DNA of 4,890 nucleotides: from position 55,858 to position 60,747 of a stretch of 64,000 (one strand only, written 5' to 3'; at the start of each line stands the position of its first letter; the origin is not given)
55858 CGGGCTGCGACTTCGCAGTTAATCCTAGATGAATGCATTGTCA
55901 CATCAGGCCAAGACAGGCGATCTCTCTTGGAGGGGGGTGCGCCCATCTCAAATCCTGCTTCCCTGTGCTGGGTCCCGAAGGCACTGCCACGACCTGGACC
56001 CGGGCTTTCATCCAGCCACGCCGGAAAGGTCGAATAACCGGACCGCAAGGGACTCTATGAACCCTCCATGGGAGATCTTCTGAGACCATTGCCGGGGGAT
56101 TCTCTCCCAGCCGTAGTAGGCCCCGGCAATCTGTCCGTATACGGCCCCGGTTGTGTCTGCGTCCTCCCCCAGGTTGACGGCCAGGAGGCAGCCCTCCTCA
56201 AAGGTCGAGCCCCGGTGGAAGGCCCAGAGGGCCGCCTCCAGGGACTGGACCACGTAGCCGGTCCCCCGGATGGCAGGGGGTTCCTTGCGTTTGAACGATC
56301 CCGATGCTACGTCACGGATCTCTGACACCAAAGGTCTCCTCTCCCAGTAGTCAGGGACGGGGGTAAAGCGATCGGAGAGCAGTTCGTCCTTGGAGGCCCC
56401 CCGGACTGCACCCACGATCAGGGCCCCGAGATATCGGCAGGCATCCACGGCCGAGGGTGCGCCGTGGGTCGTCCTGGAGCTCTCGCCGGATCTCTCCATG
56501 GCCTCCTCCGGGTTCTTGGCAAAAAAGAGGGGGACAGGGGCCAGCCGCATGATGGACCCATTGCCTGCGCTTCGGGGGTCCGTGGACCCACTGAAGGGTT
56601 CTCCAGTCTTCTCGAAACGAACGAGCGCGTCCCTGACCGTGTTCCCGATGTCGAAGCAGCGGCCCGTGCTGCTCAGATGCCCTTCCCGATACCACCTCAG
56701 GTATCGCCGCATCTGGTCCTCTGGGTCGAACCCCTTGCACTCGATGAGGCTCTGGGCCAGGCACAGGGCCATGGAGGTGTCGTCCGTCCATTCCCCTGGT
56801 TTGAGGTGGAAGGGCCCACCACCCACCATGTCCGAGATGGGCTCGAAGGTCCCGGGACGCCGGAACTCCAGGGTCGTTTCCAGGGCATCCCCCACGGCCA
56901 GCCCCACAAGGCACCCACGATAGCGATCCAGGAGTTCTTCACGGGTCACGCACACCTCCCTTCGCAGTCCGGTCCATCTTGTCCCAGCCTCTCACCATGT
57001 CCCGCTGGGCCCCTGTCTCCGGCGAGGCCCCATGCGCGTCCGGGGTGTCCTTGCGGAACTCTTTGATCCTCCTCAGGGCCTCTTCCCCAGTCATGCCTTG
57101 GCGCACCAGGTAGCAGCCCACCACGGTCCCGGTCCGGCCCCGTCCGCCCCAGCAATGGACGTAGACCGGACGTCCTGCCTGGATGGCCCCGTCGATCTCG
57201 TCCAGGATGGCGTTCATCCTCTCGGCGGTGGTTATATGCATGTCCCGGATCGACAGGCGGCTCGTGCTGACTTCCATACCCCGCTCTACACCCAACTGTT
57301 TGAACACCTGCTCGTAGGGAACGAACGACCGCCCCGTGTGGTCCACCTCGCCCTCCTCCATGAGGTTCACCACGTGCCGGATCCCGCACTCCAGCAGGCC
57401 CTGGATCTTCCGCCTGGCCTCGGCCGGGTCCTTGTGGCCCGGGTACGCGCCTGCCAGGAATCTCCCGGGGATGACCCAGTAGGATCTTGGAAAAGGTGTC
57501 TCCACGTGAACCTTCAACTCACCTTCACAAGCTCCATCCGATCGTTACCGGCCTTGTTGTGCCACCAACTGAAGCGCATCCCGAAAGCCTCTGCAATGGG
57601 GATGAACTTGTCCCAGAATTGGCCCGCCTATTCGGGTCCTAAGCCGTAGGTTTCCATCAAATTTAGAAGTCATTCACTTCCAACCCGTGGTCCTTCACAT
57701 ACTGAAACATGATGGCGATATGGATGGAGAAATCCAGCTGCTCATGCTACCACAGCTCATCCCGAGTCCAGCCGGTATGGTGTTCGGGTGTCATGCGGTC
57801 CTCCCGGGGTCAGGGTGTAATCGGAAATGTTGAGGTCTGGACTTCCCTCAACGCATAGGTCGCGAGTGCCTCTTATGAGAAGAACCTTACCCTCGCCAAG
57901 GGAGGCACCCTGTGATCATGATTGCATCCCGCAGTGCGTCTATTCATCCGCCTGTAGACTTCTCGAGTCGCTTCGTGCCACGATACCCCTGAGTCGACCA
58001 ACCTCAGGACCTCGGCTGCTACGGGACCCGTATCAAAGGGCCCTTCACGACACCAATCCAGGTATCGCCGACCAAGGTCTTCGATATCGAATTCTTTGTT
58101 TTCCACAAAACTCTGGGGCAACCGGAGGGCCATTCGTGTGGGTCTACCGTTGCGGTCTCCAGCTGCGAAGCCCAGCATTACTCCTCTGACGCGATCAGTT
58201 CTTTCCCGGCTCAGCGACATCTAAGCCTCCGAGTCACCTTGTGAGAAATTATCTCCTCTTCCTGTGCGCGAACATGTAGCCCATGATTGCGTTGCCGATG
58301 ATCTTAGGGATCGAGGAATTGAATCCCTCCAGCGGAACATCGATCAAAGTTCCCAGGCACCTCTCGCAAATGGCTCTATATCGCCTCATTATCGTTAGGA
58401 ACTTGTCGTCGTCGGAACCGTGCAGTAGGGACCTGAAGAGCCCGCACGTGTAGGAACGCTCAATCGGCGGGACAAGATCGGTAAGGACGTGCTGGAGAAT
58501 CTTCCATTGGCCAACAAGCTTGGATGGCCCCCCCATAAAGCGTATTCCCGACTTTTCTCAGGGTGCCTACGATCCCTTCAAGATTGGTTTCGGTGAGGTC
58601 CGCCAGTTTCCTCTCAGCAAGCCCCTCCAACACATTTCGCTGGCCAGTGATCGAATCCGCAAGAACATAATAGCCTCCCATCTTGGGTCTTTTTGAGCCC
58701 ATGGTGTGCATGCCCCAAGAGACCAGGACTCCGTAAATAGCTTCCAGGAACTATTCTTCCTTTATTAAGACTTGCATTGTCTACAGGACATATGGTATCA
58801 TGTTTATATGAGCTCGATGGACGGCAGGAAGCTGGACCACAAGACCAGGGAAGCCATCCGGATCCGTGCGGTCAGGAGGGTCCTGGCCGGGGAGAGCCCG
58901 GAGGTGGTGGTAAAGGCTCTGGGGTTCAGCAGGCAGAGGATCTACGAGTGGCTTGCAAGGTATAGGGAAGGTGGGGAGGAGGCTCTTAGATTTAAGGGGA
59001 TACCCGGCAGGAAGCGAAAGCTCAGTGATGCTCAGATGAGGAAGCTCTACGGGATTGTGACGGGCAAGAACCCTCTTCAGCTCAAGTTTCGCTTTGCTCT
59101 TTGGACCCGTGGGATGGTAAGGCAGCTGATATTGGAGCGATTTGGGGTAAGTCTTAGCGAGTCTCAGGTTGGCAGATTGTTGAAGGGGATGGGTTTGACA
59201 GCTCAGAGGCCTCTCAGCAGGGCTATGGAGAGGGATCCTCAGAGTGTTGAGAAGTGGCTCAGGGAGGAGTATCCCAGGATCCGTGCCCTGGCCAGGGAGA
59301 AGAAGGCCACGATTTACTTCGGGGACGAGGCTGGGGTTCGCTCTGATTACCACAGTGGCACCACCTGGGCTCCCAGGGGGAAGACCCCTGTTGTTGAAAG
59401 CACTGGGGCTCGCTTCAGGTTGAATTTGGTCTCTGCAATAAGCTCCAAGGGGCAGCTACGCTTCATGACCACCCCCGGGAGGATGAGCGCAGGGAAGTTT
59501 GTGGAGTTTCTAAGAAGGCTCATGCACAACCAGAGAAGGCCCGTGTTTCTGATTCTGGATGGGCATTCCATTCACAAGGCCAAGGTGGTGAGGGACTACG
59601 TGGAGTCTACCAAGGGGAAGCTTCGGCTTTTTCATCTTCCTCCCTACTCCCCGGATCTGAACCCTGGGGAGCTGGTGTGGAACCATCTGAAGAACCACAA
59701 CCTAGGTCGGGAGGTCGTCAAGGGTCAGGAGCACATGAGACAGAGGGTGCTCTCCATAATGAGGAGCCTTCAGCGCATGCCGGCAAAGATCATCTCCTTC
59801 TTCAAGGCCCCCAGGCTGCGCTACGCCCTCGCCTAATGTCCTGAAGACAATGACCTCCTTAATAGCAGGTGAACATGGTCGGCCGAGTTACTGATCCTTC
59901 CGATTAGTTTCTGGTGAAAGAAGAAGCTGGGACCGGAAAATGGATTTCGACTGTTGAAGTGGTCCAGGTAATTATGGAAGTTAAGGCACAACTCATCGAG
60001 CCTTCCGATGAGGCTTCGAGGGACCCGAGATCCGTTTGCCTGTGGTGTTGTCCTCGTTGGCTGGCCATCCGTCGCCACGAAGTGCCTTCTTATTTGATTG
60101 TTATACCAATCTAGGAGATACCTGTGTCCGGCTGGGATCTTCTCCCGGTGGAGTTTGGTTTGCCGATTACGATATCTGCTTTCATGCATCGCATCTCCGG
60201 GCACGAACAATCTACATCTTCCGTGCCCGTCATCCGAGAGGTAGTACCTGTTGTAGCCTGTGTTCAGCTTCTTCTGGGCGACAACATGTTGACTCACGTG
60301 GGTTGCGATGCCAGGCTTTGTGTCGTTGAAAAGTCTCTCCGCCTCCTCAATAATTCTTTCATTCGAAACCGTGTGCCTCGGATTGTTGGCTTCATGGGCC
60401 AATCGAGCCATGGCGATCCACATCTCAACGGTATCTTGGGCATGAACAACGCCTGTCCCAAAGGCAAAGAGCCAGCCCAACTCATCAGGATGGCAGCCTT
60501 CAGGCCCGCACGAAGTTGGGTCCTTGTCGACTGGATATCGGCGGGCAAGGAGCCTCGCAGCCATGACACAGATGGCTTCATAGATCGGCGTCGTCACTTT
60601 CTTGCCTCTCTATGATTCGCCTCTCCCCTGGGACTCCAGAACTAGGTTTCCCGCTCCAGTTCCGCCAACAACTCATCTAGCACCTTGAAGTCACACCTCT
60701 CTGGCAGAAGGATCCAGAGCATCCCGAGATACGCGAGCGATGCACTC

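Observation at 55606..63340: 7.6-kb genomic island integrated at tRNA-Leu(TAA), bounded by a 47-bp direct repeat of the tRNA 3' half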

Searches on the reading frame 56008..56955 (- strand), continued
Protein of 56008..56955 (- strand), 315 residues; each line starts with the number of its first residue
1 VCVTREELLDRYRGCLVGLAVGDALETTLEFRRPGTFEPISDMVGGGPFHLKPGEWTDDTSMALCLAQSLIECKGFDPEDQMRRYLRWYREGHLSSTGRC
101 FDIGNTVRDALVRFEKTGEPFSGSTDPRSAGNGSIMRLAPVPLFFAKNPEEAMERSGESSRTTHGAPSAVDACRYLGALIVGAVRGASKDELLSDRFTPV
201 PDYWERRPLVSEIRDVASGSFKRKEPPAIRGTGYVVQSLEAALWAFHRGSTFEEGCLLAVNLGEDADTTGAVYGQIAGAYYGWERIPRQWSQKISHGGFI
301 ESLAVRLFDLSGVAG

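Call 84: search_protein_families(library=phrogs, proteins=[window:56008-56955:-], max_evalue=0.001)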
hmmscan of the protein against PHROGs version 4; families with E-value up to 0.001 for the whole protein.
window:56008-56955:- (315 aa): 2 families
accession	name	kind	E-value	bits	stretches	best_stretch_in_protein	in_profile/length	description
phrog_6572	-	other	1.3e-67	229.3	1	9-307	5-304/325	ADP-ribosylglycohydrolase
phrog_22100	-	unknown function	8.6e-13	49.3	1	11-293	2-285/306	-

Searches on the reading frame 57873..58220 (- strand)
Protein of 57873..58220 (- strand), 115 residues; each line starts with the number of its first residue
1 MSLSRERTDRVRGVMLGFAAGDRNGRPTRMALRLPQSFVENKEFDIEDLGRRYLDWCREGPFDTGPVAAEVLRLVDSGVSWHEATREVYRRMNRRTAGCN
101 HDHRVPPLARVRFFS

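Call 7: search_protein_families(library=pfam, proteins=[window:57873-58220:-], max_evalue=0.01)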
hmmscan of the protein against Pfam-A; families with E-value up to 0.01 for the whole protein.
window:57873-58220:- (115 aa): 1 family
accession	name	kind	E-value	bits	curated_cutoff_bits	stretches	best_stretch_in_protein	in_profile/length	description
PF03747.19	ADP_ribosyl_GH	-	1.3e-08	35.3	26.2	1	28-109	52-133/287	ADP-ribosylglycohydrolase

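Call 29: search_protein_families(library=padloc, proteins=[window:57873-58220:-], max_evalue=0.01)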
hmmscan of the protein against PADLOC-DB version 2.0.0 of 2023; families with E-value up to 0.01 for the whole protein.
window:57873-58220:- (115 aa): 0 families

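Call 30: search_protein_families(library=ncbifam, proteins=[window:57873-58220:-], max_evalue=0.01)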
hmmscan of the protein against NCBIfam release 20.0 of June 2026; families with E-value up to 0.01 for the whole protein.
window:57873-58220:- (115 aa): 1 family
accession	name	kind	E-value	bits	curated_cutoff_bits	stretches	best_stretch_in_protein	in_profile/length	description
NF041672.1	ADPriboarghdlase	equivalog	0.0039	16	490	0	28-61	117-150/361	ADP-ribosylarginine hydrolase Tri1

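Call 84: search_protein_families(library=phrogs, proteins=[window:57873-58220:-], max_evalue=0.001)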
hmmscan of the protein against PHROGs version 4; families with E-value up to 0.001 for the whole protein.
window:57873-58220:- (115 aa): 1 family
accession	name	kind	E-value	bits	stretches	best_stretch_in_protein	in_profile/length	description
phrog_6572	-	other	3e-05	24.4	1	28-63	58-93/325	ADP-ribosylglycohydrolase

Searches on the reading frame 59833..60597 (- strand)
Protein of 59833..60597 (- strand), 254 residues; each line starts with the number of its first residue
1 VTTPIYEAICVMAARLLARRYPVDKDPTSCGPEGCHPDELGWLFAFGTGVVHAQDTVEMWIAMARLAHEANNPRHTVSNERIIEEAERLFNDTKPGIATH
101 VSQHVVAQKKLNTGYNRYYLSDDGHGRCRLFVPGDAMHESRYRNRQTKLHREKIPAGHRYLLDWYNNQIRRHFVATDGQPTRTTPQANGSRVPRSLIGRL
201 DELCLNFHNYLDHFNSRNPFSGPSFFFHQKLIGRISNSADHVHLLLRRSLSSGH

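Call 7: search_protein_families(library=pfam, proteins=[window:59833-60597:-], max_evalue=0.01)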
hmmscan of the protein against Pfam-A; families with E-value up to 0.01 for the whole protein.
window:59833-60597:- (254 aa): 0 families

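Call 10: search_protein_families(library=pfam, proteins=[window:59833-60597:-], max_evalue=1)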
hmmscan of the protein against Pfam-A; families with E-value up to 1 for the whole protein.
window:59833-60597:- (254 aa): 0 families

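Call 29: search_protein_families(library=padloc, proteins=[window:59833-60597:-], max_evalue=0.01)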
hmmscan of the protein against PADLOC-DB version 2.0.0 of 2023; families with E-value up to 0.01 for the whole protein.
window:59833-60597:- (254 aa): 0 families

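Call 30: search_protein_families(library=ncbifam, proteins=[window:59833-60597:-], max_evalue=0.01)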
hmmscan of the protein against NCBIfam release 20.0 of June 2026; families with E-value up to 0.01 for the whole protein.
window:59833-60597:- (254 aa): 0 families

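Call 73: search_protein_representatives(protein=window:59833-60597:-)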
Query: 254 residues. Proteins with E-value up to 0.001 (for the whole library): 177; up to 1e-10: 20; up to 1e-30: 2. The best 150 are listed.
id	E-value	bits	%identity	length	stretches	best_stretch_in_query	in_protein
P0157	1.4e-38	149.3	42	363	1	56-245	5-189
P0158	8.2e-31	123.8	41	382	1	58-232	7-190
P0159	1.7e-28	116.2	51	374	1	58-170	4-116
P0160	2.4e-28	115.8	45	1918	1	57-184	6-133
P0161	1.6e-27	113.0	39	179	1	58-230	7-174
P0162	2.6e-27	112.3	48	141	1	56-166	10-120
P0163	4.4e-20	88.6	39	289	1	63-233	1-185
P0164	1.9e-17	80.0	31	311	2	58-173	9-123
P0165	5.1e-13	65.5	36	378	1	57-241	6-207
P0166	5.8e-13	65.3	41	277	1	57-176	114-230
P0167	1.4e-12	64.0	34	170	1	58-191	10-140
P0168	1.8e-12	63.7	40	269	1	57-171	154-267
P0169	2.2e-12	63.4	42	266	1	56-169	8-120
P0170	3.3e-12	62.8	41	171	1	59-172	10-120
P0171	6.0e-12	62.0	38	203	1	57-186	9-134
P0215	2.2e-07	47.0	44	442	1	57-141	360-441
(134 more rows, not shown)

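Call 74: search_protein_families(library=pfam, proteins=[P0157, P0158, P0159, P0160, P0163, P0164, P0165, P0166, P0168, P0215], max_evalue=0.001)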
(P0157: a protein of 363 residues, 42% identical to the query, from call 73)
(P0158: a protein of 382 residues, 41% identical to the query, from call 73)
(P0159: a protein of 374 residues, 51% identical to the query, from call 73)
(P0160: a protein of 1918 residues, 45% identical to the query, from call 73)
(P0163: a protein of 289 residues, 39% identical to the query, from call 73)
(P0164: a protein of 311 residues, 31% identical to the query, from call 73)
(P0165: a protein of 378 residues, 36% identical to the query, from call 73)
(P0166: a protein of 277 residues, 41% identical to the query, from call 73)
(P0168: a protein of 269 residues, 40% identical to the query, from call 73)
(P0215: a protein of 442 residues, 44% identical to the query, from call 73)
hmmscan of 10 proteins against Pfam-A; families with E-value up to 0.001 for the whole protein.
P0157 (363 aa): 0 families

P0158 (382 aa): 0 families

P0159 (374 aa): 0 families

P0160 (1918 aa): 10 families
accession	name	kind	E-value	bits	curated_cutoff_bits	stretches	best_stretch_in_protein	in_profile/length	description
PF18741.7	MTES_1575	-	1e-27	96.4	38.2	1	1533-1624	1-96/96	REase_MTES_1575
PF13086.12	AAA_11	-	7.2e-15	55.9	27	2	537-601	2-74/257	AAA domain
PF13087.12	AAA_12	-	8.6e-15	55.3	27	1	1320-1489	16-190/195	AAA domain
PF13604.12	AAA_30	-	9.9e-11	42.2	27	1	537-600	2-67/191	AAA domain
PF04480.18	DUF559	-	4.8e-09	36.5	20.6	1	1544-1623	31-107/109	Protein of unknown function (DUF559)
PF13245.12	AAA_19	-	7.3e-09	36.4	25.1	0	549-611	9-71/134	AAA domain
PF20720.3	nSTAND3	-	2.3e-05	24.6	27.2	1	544-595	10-61/155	Novel STAND NTPase 3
PF00580.27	UvrD-helicase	-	2.6e-05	24.5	23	0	538-580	2-46/271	UvrD/REP helicase N-terminal domain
PF05127.21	NAT10_TcmA_helicase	-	0.00057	20.2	22.7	0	555-640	1-83/176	RNA cytidine acetyltransferase NAT10/TcmA, helicase domain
PF01443.25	Viral_helicase1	-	0.00068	20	21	0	1226-1276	44-99/228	Viral superfamily 1 RNA helicase core domain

P0163 (289 aa): 0 families

P0164 (311 aa): 1 family
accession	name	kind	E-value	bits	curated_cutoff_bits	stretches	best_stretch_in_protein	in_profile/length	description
PF24706.1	DUF7669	-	5.1e-06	27.1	23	0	10-81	2-75/75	Domain of unknown function (DUF7669)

P0165 (378 aa): 0 families

P0166 (277 aa): 0 families

P0168 (269 aa): 0 families

P0215 (442 aa): 3 families
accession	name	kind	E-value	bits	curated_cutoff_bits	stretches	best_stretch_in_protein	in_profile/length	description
PF21818.3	DUF6884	-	8.1e-35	120.3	30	1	189-324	1-134/135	Family of unknown function (DUF6884)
PF03118.21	RNA_pol_A_CTD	-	3.1e-09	36.9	23.8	0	107-154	18-65/67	Bacterial RNA polymerase, alpha chain C terminal domain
PF14520.12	HHH_5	-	2e-06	28.6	27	0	117-145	18-46/57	Helix-hairpin-helix domain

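Call 84: search_protein_families(library=phrogs, proteins=[window:59833-60597:-], max_evalue=0.001)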
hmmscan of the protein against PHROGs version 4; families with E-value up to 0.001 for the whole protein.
window:59833-60597:- (254 aa): 0 families
